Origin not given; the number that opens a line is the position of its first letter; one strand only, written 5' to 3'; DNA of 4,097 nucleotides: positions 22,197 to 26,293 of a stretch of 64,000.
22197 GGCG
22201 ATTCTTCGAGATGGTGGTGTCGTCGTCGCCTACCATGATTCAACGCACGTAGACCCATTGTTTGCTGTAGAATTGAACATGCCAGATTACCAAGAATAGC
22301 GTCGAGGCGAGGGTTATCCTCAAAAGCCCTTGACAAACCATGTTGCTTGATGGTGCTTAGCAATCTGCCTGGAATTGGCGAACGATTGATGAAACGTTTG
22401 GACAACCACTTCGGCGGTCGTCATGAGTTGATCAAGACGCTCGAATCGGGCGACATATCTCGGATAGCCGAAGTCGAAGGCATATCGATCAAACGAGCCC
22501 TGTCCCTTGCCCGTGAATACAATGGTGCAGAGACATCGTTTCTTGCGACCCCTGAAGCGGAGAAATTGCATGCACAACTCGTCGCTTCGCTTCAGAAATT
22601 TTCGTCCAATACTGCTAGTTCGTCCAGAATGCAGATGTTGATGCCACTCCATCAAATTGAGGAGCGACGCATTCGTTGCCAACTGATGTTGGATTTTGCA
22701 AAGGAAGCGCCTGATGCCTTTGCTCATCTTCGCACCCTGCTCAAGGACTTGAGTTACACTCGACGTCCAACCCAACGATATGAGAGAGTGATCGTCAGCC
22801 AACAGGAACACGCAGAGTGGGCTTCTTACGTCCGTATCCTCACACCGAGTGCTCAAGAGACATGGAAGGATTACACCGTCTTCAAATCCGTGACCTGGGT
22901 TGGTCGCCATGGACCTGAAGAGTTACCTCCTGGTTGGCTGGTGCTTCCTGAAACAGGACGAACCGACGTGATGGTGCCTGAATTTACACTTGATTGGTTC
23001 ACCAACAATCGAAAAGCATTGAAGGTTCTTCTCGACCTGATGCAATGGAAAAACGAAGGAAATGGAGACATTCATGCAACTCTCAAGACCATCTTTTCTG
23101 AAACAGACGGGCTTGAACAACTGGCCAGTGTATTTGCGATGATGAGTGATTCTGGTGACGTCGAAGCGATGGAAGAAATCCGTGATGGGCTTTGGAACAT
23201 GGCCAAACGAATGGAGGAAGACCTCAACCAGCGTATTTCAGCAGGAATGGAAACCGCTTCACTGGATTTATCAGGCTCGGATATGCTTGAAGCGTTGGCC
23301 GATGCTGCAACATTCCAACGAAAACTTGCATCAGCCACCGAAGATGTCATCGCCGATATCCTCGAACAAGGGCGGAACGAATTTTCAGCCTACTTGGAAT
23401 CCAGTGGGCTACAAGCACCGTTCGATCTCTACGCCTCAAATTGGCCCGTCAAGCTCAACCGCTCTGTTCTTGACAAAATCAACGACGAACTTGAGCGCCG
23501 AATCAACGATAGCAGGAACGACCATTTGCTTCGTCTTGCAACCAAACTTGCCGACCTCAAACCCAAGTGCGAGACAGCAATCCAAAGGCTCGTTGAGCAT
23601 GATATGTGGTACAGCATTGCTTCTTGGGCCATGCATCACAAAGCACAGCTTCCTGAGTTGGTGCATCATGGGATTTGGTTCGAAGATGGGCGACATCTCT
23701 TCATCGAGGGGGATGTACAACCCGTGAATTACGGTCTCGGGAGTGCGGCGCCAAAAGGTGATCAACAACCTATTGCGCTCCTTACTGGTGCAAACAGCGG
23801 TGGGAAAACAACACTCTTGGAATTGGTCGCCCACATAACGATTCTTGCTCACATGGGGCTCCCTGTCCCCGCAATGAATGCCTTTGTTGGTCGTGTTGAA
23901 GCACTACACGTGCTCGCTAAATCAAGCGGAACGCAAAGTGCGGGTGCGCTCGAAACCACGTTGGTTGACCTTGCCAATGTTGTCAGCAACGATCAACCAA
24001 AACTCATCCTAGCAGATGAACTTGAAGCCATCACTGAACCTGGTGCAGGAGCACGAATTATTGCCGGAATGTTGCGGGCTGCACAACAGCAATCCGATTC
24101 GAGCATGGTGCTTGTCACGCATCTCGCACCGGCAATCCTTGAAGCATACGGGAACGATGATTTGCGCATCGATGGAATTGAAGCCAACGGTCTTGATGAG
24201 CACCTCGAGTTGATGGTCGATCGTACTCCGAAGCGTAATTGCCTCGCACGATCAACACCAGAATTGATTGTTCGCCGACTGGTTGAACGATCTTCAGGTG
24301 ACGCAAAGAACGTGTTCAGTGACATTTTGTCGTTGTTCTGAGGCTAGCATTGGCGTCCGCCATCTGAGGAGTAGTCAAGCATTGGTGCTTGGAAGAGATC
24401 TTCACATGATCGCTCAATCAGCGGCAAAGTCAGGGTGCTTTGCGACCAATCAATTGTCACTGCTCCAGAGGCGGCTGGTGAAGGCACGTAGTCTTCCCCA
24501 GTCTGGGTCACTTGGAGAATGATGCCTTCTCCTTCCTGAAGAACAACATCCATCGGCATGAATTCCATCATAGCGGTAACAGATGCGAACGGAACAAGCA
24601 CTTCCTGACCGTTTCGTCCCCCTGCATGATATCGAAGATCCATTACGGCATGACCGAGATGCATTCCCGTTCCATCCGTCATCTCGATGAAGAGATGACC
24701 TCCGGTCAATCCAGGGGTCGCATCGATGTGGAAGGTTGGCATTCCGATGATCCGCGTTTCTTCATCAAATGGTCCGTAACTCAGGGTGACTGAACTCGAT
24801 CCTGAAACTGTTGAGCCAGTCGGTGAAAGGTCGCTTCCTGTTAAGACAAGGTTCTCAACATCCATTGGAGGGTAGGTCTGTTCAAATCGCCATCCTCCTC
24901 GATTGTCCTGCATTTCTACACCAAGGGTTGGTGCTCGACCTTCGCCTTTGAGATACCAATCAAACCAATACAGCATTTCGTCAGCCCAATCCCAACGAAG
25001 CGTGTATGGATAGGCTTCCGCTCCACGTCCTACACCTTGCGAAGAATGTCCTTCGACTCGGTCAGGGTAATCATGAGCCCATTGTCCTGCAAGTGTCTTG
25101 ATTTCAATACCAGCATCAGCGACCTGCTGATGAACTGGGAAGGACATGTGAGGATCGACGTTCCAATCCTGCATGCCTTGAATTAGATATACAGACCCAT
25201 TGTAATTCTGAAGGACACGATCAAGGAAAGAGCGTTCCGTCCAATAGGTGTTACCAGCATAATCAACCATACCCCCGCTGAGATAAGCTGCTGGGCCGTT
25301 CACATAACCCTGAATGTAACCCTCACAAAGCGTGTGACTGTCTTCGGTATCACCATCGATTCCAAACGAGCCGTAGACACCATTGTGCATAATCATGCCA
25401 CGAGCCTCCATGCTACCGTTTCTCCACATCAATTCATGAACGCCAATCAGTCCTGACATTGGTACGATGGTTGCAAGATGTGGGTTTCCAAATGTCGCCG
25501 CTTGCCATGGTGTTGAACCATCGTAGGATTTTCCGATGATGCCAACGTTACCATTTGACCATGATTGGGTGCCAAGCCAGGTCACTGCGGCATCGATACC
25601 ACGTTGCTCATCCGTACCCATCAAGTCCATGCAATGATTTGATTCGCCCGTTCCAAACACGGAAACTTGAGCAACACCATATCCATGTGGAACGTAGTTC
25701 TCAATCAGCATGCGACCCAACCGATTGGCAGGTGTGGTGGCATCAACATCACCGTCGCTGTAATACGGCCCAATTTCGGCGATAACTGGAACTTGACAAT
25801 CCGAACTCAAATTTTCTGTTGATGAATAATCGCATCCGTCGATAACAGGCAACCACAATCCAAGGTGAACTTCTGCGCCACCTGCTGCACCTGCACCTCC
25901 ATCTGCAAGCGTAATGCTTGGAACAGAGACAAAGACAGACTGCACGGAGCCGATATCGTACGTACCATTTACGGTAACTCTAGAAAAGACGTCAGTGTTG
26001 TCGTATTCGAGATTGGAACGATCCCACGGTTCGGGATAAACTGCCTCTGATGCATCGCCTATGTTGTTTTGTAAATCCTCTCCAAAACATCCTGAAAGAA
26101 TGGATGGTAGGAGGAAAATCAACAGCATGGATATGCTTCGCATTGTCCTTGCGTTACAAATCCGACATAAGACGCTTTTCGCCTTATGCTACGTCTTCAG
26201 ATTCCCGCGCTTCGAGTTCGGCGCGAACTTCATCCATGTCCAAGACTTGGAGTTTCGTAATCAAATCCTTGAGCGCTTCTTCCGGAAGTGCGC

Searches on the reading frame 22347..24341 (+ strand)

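Call 16: search_protein_families(library=pfam, proteins=[window:22347-24341:+], max_evalue=0.00001)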
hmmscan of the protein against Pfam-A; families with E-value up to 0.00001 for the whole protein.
window:22347-24341:+ (664 aa): 1 family
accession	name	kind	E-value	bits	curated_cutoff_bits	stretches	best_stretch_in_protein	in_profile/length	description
PF00488.27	MutS_V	-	4.3e-10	40.3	30.2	1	478-594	2-121/188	MutS domain V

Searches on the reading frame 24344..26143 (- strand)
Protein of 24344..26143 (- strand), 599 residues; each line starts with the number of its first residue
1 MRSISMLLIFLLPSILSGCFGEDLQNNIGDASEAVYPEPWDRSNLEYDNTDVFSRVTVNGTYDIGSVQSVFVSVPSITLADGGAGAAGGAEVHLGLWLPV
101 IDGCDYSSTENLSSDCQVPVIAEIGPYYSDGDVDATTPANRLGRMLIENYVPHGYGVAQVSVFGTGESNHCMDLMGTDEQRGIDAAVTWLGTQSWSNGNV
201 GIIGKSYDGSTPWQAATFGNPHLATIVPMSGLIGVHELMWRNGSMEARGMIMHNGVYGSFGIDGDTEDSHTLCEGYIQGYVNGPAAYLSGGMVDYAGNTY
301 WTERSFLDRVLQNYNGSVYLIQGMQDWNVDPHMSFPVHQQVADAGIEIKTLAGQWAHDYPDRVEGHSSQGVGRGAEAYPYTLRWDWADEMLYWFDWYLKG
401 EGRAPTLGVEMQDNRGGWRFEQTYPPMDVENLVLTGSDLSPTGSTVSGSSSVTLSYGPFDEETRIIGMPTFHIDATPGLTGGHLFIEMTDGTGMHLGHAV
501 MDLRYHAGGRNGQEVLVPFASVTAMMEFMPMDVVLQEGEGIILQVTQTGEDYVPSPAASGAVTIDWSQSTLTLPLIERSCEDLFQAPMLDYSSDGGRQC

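Call 16: search_protein_families(library=pfam, proteins=[window:24344-26143:-], max_evalue=0.00001)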
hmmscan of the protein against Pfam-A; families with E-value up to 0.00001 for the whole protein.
window:24344-26143:- (599 aa): 1 family
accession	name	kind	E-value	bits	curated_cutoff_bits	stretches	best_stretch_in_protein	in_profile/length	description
PF02129.25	Peptidase_S15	-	1.5e-33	117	23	1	113-358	14-261/262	X-Pro dipeptidyl-peptidase (S15 family)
